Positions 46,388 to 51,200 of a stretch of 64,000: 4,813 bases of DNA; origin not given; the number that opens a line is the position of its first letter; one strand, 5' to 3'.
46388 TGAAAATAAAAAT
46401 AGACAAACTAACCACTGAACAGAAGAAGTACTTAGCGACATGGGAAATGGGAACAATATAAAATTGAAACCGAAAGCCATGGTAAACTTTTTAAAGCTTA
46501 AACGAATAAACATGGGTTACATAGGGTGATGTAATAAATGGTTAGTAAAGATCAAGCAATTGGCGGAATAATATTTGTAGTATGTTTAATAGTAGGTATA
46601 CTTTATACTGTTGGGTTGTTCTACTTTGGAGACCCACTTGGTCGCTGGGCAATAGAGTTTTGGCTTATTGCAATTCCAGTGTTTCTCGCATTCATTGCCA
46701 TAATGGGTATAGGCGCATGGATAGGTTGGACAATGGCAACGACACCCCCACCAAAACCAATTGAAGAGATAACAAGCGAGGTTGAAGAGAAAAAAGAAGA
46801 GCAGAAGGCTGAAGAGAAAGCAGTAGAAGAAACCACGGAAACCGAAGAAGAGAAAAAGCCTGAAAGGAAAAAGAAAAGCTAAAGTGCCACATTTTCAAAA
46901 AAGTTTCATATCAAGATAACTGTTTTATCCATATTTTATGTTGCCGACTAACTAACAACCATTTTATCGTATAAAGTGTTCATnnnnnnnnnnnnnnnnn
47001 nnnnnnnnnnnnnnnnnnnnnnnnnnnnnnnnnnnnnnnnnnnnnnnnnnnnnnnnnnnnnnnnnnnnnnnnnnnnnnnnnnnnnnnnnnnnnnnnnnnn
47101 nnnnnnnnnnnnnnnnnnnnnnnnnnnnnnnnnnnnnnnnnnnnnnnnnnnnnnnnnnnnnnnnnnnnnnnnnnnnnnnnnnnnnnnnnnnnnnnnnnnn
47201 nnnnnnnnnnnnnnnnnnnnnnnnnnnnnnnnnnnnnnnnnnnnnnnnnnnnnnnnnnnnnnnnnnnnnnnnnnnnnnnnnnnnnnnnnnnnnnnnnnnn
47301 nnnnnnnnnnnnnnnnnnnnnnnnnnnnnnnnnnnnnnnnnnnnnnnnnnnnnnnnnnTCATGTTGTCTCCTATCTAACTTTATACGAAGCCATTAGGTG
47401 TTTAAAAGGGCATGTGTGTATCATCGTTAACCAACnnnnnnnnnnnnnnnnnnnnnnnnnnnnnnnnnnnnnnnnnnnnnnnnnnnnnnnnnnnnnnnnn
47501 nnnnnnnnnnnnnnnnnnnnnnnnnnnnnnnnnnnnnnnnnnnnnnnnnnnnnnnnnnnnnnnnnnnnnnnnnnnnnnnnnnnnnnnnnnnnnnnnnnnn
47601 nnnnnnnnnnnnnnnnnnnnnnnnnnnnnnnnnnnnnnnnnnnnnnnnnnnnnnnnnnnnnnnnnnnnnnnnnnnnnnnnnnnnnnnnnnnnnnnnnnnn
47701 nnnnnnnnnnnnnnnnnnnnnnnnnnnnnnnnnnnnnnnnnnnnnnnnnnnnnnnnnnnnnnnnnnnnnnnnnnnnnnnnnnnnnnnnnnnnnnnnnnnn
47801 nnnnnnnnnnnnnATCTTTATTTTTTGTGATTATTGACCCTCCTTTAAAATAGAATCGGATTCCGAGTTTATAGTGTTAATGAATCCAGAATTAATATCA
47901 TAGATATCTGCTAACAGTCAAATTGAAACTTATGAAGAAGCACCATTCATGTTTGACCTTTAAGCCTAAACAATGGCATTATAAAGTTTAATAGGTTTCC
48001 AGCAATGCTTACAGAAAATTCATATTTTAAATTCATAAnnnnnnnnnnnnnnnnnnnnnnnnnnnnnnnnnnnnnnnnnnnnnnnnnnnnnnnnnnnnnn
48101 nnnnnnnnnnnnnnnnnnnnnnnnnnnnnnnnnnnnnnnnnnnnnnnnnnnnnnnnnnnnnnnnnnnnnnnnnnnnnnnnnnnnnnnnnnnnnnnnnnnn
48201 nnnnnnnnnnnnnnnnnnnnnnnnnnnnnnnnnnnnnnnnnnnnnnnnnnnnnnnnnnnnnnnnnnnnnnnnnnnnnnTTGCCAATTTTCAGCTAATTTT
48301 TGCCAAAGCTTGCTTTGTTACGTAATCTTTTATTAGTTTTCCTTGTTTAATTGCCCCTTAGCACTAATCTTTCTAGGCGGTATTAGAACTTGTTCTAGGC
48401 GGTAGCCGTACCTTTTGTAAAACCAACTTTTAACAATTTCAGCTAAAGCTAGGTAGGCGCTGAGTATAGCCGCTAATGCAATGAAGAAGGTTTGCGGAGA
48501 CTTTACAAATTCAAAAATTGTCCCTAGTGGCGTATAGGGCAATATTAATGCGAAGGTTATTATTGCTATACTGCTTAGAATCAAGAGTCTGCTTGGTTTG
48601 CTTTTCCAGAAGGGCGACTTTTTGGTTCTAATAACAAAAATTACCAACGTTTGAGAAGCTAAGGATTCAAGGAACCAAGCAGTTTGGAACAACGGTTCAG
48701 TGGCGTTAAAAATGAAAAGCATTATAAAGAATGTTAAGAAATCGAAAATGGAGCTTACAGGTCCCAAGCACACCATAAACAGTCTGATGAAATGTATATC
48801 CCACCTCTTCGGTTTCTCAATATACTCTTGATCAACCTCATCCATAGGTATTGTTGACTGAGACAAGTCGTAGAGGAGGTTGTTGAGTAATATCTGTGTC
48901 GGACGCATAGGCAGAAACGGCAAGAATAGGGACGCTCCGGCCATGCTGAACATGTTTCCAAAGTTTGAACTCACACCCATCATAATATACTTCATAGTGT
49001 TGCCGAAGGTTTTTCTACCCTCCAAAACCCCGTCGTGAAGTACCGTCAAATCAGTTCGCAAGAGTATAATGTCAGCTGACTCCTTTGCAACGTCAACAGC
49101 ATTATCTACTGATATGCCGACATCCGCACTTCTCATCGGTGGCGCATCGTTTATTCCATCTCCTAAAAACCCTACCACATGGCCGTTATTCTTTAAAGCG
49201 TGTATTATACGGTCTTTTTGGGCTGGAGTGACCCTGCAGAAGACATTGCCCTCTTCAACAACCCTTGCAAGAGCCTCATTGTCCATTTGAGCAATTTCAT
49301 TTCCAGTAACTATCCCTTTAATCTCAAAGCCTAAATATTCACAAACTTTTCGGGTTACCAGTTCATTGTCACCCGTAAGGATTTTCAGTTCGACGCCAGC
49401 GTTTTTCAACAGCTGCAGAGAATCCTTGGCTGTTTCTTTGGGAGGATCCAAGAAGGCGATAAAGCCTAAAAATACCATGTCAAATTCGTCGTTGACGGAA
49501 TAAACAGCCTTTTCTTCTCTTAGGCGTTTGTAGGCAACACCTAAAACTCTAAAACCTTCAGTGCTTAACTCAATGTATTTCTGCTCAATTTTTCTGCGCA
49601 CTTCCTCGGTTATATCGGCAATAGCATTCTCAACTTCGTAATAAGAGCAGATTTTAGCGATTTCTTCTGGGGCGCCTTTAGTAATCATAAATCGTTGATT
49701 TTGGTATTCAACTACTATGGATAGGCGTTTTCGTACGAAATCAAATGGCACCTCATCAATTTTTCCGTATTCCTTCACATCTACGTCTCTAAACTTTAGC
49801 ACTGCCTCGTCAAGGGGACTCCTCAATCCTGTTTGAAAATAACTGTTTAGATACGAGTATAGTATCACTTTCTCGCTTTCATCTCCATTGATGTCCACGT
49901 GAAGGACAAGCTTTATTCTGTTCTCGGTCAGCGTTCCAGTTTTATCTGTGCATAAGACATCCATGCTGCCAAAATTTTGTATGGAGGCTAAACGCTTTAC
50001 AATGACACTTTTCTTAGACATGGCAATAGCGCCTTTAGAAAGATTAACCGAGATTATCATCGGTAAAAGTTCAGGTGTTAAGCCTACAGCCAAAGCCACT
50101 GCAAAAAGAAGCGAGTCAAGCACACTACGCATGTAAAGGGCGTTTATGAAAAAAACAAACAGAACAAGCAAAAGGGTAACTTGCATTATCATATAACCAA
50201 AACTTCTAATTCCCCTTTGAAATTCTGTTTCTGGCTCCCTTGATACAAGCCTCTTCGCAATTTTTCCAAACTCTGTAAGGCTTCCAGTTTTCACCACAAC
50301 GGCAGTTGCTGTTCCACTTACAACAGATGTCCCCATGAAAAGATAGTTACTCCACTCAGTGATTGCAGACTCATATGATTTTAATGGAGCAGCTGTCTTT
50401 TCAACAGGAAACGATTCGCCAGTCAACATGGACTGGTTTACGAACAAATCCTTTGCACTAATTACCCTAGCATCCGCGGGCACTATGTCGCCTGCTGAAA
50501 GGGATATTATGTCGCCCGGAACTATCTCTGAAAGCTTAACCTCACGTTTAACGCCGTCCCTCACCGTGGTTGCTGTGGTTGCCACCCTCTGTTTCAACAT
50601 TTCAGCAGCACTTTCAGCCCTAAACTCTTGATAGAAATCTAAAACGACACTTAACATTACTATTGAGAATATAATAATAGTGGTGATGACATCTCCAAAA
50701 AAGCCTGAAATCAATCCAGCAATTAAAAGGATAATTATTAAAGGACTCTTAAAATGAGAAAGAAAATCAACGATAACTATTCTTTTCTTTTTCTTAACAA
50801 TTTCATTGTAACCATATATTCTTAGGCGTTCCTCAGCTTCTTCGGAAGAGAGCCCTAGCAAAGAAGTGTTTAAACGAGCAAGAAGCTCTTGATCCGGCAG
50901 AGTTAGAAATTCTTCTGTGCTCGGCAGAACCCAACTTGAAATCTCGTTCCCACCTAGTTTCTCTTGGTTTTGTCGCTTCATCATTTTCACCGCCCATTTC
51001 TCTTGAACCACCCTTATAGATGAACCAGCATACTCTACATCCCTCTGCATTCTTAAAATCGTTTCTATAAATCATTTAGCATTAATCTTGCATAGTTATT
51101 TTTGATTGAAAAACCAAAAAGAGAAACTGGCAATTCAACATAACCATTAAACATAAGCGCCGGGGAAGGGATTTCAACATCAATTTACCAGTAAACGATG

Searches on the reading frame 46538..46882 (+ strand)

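Call 70: search_protein_families(library=pfam, proteins=[window:46538-46882:+], max_evalue=0.01)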
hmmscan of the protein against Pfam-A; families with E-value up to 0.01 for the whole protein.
window:46538-46882:+ (114 aa): 2 families
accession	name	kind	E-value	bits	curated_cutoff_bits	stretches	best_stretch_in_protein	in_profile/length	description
PF08510.17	PIG-P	-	1.4e-05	25.4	39.3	1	40-97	42-99/121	PIG-P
PF07332.16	Phage_holin_3_6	-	6.8e-05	23.3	28.4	1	7-84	33-110/116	Putative Actinobacterial Holin-X, holin superfamily III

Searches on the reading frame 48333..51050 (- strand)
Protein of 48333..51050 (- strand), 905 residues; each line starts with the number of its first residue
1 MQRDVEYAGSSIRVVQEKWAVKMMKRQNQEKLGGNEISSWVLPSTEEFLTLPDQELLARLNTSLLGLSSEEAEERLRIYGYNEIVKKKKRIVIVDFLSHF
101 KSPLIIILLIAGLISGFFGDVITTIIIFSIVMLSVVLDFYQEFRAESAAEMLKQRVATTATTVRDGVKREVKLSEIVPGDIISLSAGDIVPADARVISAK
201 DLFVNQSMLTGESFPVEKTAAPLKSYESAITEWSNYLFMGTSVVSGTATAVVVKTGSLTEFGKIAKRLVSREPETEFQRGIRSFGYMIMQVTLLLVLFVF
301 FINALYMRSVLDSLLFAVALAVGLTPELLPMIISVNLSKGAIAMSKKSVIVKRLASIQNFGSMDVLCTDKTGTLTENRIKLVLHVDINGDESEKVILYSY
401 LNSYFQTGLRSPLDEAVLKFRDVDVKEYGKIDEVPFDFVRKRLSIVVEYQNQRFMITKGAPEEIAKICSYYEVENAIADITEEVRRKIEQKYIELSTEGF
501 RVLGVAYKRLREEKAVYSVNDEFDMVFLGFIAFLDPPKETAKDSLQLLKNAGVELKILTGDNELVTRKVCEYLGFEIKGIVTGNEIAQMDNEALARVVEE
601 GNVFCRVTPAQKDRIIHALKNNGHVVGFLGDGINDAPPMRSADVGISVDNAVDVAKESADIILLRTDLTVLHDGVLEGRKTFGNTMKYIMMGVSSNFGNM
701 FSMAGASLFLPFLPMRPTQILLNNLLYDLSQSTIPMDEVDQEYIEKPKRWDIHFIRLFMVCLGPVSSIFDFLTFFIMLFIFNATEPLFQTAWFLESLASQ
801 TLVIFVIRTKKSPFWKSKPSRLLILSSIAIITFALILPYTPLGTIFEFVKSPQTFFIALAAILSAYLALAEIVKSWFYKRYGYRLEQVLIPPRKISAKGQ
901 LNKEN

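Call 6: search_protein_families(library=pfam, proteins=[window:48333-51050:-], max_evalue=0.01)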
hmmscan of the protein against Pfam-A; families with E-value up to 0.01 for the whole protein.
window:48333-51050:- (905 aa): 7 families
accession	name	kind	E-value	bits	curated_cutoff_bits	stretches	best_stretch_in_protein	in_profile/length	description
PF00122.25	E1-E2_ATPase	-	2.2e-47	161.4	28.1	1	157-347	4-181/181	E1-E2 ATPase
PF00689.26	Cation_ATPase_C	-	1e-23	84.5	27.3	1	712-875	1-174/175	Cation transporting ATPase, C-terminus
PF00690.31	Cation_ATPase_N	-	4.6e-18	65.1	20.4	1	51-115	4-69/69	Cation transporter/ATPase, N-terminus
PF00702.32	Hydrolase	-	1.9e-13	51.7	26.4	1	364-643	2-191/191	haloacid dehalogenase-like hydrolase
PF13246.12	Cation_ATPase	-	1.4e-07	31.9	21.7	1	426-471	44-91/91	Cation transport ATPase (P-type)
PF08282.18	Hydrolase_3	-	0.0022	18.2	20.9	0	626-664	206-244/255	haloacid dehalogenase-like hydrolase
PF12710.13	HAD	-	0.0094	16.8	27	0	490-638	44-187/189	haloacid dehalogenase-like hydrolase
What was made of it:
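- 48333..51151 (-): An earlier insertion in the same slot: a P-type ATPase (MgtA-like, 905 aa) with its upstream region. It is not part of the cassette but belongs to the same tandem array. Pfam E1-E2_ATPase and related families (call 6).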
